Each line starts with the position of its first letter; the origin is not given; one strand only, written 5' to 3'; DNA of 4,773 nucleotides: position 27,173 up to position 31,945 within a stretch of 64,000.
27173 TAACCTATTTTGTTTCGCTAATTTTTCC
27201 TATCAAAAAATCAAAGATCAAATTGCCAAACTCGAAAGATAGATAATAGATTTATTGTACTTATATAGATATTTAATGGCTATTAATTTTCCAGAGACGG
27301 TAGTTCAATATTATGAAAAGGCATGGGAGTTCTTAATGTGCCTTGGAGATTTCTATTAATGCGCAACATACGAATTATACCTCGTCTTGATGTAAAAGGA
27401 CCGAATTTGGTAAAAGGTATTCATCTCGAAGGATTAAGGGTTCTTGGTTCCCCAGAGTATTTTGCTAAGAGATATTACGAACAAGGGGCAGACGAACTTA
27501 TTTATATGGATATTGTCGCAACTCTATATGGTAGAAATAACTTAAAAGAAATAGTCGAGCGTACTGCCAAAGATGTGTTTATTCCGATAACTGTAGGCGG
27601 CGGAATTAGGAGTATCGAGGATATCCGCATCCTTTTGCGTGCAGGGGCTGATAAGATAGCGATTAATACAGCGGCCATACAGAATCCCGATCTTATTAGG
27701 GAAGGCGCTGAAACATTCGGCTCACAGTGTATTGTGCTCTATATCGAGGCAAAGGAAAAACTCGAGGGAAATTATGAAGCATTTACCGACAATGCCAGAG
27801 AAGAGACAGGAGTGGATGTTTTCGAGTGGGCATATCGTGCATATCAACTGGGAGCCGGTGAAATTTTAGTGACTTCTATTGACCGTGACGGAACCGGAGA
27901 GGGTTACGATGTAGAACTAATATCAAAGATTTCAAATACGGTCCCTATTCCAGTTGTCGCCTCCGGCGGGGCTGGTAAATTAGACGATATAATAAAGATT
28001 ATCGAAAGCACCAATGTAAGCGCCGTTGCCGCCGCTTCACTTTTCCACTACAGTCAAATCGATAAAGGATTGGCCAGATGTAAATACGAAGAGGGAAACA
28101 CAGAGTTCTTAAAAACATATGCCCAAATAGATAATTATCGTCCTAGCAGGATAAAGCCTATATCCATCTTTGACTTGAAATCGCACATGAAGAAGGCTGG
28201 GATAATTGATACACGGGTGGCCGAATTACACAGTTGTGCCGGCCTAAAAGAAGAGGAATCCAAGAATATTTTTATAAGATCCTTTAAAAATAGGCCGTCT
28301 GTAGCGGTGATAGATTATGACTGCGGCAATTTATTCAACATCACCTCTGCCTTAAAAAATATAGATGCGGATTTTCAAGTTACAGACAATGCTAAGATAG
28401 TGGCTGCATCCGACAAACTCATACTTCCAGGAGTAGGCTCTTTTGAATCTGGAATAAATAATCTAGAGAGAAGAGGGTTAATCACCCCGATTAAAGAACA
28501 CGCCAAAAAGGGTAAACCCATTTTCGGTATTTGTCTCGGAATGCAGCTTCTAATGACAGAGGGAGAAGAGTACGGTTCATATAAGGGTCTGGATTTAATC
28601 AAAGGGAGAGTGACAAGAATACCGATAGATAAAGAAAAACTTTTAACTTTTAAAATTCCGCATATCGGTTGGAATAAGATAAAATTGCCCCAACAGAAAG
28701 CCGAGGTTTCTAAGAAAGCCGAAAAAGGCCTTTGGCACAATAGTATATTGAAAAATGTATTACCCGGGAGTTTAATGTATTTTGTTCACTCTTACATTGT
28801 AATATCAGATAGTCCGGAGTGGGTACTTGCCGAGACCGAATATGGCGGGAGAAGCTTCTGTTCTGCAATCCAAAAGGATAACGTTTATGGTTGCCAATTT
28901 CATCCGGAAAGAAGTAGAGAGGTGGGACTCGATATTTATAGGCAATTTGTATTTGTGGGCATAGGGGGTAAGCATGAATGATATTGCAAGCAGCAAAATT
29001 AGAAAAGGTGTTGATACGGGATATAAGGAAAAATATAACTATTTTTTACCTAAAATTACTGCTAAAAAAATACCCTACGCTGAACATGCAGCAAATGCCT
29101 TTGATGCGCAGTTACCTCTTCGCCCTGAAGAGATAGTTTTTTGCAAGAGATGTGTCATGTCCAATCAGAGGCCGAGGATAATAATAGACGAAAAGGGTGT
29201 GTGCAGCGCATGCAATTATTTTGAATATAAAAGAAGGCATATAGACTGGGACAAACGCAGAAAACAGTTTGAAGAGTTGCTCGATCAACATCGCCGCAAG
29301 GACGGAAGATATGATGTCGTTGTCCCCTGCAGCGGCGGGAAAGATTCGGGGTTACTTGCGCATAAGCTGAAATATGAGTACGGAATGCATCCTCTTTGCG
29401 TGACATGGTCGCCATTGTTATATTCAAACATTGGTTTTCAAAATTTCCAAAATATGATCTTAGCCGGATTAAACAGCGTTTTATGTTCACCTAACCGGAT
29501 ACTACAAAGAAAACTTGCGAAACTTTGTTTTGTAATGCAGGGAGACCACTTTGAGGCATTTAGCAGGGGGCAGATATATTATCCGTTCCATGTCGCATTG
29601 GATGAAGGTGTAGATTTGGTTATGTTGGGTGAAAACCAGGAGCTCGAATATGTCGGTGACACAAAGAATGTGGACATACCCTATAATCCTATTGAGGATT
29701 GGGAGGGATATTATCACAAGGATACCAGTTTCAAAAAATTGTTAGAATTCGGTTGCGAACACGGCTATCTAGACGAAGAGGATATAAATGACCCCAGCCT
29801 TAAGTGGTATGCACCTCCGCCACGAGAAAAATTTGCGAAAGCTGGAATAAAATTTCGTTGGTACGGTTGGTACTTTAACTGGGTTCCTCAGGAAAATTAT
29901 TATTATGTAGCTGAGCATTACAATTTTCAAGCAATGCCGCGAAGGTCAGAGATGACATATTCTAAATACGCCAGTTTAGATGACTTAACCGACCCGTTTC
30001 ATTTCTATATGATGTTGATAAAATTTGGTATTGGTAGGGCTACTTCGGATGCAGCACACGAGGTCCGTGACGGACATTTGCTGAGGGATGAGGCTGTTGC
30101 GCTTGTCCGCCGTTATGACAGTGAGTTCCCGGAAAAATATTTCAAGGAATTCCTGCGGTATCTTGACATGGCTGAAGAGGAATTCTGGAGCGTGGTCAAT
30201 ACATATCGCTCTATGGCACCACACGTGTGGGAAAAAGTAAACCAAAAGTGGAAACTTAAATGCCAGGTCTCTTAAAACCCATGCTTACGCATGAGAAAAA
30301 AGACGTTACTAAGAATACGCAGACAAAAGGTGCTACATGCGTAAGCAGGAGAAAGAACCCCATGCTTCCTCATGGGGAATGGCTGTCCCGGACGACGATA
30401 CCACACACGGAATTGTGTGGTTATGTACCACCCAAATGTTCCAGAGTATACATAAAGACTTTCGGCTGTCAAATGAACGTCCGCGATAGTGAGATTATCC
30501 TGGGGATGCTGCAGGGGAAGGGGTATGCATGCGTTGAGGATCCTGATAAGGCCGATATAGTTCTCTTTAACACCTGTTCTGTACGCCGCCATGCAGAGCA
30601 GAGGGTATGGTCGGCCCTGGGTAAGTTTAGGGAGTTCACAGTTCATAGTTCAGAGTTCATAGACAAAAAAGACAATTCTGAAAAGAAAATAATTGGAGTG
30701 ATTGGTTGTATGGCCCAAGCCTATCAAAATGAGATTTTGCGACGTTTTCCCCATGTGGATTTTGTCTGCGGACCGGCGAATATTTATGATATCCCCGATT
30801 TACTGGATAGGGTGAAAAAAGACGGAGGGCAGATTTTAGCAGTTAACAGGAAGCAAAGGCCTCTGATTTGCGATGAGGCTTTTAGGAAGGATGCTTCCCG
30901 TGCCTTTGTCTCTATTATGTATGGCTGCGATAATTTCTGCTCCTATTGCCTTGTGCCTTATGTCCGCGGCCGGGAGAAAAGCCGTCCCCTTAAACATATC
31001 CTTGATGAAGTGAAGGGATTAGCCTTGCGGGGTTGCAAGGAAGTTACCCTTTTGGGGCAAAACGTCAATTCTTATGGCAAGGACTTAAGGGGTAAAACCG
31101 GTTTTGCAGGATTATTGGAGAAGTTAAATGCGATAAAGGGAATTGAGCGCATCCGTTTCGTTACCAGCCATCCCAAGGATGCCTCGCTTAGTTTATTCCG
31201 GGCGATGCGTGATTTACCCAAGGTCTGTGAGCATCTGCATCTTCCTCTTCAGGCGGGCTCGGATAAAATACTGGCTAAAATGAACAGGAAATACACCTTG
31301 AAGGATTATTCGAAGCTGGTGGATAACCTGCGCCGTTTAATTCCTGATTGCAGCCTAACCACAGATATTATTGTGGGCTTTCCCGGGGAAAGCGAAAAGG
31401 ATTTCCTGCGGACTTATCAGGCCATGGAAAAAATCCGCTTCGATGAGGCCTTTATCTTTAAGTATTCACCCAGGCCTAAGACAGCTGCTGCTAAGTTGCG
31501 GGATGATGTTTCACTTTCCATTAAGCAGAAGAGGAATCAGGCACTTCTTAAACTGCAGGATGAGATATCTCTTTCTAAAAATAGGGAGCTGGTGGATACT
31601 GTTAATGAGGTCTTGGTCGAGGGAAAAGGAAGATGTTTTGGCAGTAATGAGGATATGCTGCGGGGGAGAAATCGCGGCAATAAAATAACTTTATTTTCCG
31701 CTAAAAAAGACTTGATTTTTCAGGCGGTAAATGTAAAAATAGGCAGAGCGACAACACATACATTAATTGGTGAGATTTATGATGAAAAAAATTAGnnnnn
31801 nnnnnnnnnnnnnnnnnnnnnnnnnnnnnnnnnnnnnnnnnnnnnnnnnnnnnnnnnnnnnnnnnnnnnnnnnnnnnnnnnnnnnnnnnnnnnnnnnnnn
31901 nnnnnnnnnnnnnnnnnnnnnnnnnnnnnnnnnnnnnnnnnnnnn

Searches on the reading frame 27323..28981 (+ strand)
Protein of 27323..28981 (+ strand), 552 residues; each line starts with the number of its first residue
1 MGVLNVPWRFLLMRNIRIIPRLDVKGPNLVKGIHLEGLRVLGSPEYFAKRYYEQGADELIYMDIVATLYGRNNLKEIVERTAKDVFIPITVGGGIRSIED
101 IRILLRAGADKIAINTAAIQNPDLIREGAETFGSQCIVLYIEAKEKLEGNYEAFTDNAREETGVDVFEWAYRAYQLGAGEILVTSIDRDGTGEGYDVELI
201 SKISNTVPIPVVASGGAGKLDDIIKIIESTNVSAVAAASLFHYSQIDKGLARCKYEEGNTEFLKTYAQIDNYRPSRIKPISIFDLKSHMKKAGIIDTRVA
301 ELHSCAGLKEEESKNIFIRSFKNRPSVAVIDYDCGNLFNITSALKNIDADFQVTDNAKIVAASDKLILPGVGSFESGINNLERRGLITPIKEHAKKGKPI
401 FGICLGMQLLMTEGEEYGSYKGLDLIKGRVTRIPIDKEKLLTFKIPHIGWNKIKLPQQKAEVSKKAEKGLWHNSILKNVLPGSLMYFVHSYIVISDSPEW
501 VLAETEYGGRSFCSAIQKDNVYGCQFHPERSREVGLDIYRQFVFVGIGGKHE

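Call 5: search_protein_families(library=pfam, proteins=[window:27323-28981:+], max_evalue=0.01)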
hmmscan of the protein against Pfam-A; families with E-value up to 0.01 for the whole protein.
window:27323-28981:+ (552 aa): 11 families
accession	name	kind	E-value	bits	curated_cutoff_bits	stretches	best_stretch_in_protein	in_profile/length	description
PF00977.27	His_biosynth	-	5.7e-68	229.2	23.6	1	17-246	1-227/228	Histidine biosynthesis protein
PF00117.34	GATase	-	1.8e-20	73.8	22.8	1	329-533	2-176/190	Glutamine amidotransferase class-I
PF07685.20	GATase_3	-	7.3e-08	32.7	27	1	350-429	26-114/196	CobB/CobQ-like glutamine amidotransferase domain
PF01174.25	SNO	-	3e-07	30.9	27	1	341-432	12-102/188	SNO glutamine amidotransferase family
PF01207.24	Dus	-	1.5e-06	28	20.4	1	80-160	178-261/311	Dihydrouridine synthase (Dus)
PF02581.23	TMP-TENI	-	6.9e-05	22.7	27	0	176-237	119-176/180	Thiamine monophosphate synthase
PF07722.19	Peptidase_C26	-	9.9e-05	22.6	20.5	1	390-529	98-219/219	Peptidase C26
PF03060.21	NMO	-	0.00012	22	28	0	72-118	179-225/331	Nitronate monooxygenase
PF01965.30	DJ-1_PfpI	-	0.0025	18.1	26.6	1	361-414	60-111/165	DJ-1/PfpI family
PF05690.20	ThiG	-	0.0036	17.1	23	0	75-125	164-214/247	Thiazole biosynthesis protein ThiG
PF04309.18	G3P_antiterm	-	0.0063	16.4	27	0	75-115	128-168/173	Glycerol-3-phosphate responsive antiterminator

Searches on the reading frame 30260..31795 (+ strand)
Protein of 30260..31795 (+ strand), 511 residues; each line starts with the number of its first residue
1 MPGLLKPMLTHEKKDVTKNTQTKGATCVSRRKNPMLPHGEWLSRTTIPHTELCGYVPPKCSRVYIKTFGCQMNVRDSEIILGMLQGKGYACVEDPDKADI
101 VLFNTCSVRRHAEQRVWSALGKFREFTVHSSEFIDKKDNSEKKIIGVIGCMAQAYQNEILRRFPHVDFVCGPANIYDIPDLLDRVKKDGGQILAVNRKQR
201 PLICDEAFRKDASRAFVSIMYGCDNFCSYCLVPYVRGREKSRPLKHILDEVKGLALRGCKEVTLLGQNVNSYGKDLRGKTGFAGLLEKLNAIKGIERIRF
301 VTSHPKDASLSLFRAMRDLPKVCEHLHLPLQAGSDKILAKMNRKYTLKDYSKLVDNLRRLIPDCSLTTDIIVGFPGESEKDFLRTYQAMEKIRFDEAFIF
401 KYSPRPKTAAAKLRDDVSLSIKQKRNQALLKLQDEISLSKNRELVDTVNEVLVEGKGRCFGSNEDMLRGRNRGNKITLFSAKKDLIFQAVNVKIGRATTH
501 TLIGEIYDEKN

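Call 21: search_protein_families(library=ncbifam, proteins=[window:30260-31795:+], max_evalue=0.00001)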
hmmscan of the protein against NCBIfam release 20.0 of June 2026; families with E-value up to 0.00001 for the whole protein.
window:30260-31795:+ (511 aa): 11 families
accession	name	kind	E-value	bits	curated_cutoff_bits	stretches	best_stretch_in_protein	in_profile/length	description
TIGR00089.1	TIGR00089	subfamily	3.7e-142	474.1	251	1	62-504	1-429/429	MiaB/RimO family radical SAM methylthiotransferase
TIGR01574.1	miaB-methiolase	equivalog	6.8e-140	466.9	355.3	1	63-506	2-436/437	tRNA (N6-isopentenyl adenosine(37)-C2)-methylthiotransferase MiaB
NF010916.0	PRK14336.1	equivalog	2.1e-111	372.7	606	1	63-507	4-413/418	tRNA (N6-isopentenyl adenosine(37)-C2)-methylthiotransferase MiaB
TIGR01579.1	MiaB-like-C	equivalog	1.7e-93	314.2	357.05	1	65-463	1-392/416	tRNA (N(6)-L-threonylcarbamoyladenosine(37)-C(2))-methylthiotransferase MtaB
TIGR01125.1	TIGR01125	equivalog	8e-85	285.5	356.95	1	62-458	1-382/432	30S ribosomal protein S12 methylthiotransferase RimO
TIGR01578.1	MiaB-like-B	hypoth_equivalog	5.5e-79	265.9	314.7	1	62-506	1-420/421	tRNA (N(6)-L-threonylcarbamoyladenosine(37)-C(2))-methylthiotransferase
TIGR04014.1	B12_SAM_MJ_0865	equivalog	7.5e-23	81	360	1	199-413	143-357/434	methyl-coenzyme M reductase glutamine C-methyltransferase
TIGR04013.1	B12_SAM_MJ_1487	hypoth_equivalog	2.9e-17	62.6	251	1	142-414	72-357/382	TIGR04013 family B12-binding domain/radical SAM domain-containing protein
TIGR04479.1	bcpD_PhpK_rSAM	subfamily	6.4e-10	38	600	1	221-392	248-409/504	PhpK family radical SAM P-methyltransferase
TIGR01212.1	TIGR01212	equivalog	2.2e-06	27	180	1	326-396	141-209/302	tRNA modification radical SAM protein MnmL/YtqA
NF006066.0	PRK08207.2-5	equivalog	7.7e-06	24.8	1117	0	187-393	164-375/518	coproporphyrinogen III oxidase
